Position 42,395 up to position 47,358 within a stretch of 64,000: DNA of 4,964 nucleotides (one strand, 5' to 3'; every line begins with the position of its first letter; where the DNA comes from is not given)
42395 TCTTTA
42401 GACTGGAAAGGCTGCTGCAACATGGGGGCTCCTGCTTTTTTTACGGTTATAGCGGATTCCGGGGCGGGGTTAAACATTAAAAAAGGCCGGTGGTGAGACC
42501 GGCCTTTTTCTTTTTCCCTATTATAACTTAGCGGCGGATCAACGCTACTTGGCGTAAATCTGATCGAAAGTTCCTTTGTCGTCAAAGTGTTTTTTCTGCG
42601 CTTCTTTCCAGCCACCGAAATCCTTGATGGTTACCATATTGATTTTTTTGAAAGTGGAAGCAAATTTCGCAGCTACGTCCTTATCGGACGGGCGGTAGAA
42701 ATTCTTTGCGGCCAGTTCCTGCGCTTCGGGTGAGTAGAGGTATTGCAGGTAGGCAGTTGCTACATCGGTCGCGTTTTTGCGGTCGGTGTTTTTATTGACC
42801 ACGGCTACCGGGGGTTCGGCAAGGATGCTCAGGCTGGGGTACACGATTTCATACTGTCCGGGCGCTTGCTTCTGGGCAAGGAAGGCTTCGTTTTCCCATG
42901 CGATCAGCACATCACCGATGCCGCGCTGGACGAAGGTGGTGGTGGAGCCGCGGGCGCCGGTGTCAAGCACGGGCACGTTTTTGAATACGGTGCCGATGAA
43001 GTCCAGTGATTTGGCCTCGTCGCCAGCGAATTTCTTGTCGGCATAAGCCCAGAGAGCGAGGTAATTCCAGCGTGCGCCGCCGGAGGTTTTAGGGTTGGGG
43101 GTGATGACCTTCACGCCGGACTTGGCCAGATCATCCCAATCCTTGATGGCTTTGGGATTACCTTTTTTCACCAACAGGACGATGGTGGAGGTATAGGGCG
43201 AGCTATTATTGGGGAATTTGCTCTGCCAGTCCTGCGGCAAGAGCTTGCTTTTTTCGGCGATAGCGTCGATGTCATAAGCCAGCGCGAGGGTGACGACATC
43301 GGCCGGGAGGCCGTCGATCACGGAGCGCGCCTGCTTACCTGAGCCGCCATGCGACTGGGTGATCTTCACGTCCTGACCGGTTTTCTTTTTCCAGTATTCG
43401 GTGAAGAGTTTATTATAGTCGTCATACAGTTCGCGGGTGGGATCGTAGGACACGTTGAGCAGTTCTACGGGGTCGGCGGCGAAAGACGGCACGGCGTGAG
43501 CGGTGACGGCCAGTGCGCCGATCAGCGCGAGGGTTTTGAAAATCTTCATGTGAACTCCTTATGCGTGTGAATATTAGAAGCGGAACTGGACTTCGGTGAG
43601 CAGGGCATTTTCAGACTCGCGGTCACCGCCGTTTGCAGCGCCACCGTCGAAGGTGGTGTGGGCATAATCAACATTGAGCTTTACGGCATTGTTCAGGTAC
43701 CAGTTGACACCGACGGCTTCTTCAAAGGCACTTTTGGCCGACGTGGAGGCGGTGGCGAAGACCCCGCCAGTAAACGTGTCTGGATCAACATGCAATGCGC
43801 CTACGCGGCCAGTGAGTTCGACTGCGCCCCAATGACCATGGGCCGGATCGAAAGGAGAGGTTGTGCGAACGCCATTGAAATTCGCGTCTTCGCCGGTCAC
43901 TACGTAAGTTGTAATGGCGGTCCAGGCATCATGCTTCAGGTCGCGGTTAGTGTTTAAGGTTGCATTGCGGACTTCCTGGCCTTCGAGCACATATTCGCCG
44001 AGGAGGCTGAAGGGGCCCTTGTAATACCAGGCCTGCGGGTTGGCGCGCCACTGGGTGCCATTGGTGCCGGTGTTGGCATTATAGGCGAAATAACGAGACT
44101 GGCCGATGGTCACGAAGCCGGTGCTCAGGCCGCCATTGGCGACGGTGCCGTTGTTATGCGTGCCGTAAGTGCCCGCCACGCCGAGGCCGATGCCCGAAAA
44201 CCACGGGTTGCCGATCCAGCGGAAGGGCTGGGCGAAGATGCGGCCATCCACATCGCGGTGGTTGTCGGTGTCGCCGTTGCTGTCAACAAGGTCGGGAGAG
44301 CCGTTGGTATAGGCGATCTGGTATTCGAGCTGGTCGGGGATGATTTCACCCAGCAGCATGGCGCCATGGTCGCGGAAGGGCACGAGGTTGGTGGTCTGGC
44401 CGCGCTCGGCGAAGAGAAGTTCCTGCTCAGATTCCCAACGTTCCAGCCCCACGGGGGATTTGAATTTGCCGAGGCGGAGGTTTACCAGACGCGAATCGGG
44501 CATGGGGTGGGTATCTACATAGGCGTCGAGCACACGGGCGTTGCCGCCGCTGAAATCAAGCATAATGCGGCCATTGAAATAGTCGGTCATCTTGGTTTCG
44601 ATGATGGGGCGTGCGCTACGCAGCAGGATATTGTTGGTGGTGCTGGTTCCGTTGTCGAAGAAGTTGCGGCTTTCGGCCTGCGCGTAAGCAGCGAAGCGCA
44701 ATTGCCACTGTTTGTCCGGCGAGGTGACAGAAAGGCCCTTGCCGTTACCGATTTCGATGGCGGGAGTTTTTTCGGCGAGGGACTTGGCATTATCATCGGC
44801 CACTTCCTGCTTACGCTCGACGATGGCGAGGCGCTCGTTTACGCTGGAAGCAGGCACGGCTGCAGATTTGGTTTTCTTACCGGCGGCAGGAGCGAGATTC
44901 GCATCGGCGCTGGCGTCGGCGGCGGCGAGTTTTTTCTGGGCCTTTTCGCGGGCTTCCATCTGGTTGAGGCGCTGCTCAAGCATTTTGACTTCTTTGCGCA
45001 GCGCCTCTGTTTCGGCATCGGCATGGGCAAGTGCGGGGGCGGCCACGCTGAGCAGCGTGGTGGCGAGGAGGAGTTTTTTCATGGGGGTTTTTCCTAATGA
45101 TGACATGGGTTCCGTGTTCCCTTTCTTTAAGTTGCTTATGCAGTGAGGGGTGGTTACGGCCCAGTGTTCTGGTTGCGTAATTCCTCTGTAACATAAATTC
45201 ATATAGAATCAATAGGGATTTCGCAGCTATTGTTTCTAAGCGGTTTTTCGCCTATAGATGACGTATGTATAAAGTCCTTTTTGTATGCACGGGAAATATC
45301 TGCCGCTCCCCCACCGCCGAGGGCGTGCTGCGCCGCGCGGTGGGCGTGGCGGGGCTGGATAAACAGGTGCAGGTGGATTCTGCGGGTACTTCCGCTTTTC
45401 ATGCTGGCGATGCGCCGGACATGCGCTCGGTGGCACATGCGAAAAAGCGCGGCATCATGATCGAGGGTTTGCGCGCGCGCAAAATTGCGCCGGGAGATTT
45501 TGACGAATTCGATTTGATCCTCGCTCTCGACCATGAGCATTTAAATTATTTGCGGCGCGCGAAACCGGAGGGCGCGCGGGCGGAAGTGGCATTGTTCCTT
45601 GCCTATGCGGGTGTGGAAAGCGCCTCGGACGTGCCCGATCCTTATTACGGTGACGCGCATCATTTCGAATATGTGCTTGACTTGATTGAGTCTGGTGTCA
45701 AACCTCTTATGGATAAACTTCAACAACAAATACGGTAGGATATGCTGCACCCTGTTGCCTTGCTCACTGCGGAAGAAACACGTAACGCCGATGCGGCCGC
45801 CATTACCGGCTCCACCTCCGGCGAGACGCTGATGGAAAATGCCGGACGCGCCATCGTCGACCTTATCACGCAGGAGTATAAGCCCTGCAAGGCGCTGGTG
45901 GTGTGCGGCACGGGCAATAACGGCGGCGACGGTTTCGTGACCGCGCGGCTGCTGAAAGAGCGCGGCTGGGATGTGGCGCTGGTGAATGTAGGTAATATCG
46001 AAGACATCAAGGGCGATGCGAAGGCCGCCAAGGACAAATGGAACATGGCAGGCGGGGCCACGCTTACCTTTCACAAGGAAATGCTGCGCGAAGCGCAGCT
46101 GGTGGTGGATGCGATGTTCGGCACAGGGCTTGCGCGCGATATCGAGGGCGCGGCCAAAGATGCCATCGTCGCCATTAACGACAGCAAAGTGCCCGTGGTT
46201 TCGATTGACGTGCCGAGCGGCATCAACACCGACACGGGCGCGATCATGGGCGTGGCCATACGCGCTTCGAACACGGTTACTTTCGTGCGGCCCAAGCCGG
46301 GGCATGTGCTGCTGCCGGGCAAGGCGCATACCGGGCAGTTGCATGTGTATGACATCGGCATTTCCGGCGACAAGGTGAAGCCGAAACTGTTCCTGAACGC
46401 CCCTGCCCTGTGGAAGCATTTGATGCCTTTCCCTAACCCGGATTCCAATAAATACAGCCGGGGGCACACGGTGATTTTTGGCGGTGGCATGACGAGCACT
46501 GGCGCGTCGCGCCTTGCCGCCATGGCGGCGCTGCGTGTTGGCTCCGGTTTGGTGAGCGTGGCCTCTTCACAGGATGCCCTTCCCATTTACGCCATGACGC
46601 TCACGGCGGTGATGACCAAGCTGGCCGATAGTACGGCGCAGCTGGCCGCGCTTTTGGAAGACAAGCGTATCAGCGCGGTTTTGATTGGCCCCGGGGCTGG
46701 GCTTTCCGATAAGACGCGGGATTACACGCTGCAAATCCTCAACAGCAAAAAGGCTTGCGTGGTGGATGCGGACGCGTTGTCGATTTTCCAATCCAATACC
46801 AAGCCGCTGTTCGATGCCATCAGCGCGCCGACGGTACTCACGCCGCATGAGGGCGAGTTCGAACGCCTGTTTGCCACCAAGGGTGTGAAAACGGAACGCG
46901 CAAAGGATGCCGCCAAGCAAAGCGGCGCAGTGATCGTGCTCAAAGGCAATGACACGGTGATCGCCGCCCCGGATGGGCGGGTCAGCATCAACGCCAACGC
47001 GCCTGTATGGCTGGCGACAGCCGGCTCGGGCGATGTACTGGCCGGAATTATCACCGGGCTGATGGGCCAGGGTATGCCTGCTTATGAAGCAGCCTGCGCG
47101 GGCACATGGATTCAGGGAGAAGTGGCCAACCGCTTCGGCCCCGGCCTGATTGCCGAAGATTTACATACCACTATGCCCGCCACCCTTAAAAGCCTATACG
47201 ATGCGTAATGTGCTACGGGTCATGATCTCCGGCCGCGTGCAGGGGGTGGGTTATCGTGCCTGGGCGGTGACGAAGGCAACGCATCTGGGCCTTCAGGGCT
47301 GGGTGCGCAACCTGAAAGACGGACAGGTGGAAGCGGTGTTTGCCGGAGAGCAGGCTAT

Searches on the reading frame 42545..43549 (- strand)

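Call 90: search_protein_families(library=pfam, proteins=[window:42545-43549:-], max_evalue=0.05)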
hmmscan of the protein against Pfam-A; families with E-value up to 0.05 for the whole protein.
window:42545-43549:- (334 aa): 4 families
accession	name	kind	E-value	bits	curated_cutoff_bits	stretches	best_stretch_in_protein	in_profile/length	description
PF13531.11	SBP_bac_11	-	7.9e-41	140.7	25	1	44-286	12-227/227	Bacterial extracellular solute-binding protein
PF01547.30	SBP_bac_1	-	4e-18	66.9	26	1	42-278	7-307/307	Bacterial extracellular solute-binding protein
PF13343.11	SBP_bac_6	-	4.8e-06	26.7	24.6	1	136-307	81-235/245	Bacterial extracellular solute-binding protein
PF12727.12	PBP_like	-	0.0018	17.9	27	1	124-153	72-101/193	PBP superfamily domain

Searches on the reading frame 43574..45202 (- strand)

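Call 14: search_protein_families(library=ncbifam, proteins=[window:43574-45202:-], max_evalue=0.00001)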
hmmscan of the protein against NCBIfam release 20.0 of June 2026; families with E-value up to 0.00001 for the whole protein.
window:43574-45202:- (542 aa): 1 family
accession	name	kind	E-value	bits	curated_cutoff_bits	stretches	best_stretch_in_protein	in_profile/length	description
NF040900.1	porin_ExtI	equivalog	2e-07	30.2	150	0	222-311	113-201/403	selenite/tellurite reduction operon porin ExtI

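Call 90: search_protein_families(library=pfam, proteins=[window:43574-45202:-], max_evalue=0.05)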
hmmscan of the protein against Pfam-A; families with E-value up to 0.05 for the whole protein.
window:43574-45202:- (542 aa): 1 family
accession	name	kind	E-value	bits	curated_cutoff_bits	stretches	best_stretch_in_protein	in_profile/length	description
PF07396.17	Porin_O_P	-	3.9e-19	69.6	20.9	1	209-542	44-370/370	Phosphate-selective porin O and P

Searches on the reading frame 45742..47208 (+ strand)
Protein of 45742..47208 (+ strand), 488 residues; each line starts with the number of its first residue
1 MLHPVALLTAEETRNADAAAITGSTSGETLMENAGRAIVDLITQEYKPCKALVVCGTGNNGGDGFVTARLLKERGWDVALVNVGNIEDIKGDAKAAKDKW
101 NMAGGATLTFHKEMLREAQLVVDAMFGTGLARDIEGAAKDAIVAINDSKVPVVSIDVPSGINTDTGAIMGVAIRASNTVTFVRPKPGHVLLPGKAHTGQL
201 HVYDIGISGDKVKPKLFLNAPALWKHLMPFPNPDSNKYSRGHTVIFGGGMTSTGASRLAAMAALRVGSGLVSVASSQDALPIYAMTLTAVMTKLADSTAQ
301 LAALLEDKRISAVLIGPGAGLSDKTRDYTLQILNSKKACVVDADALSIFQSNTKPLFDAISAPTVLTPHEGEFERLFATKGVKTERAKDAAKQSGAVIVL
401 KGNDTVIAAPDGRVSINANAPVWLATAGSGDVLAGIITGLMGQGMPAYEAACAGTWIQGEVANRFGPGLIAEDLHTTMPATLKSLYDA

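Call 90: search_protein_families(library=pfam, proteins=[window:45742-47208:+], max_evalue=0.05)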
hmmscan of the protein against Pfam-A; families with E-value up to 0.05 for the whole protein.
window:45742-47208:+ (488 aa): 4 families
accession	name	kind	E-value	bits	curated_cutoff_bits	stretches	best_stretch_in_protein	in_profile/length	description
PF01256.23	Carb_kinase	-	1.9e-53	181.9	27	1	244-465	2-223/242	NAD(P)H-hydrate dehydratase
PF03853.21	YjeF_N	-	8.1e-47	159.8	24.9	1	28-187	2-169/169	YjeF-related protein N-terminus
PF00294.29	PfkB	-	3.2e-05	23.9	25.8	1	348-457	168-285/302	pfkB family carbohydrate kinase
PF08543.17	Phos_pyr_kin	-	0.0022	17.8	27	1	360-468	117-239/246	Phosphomethylpyrimidine kinase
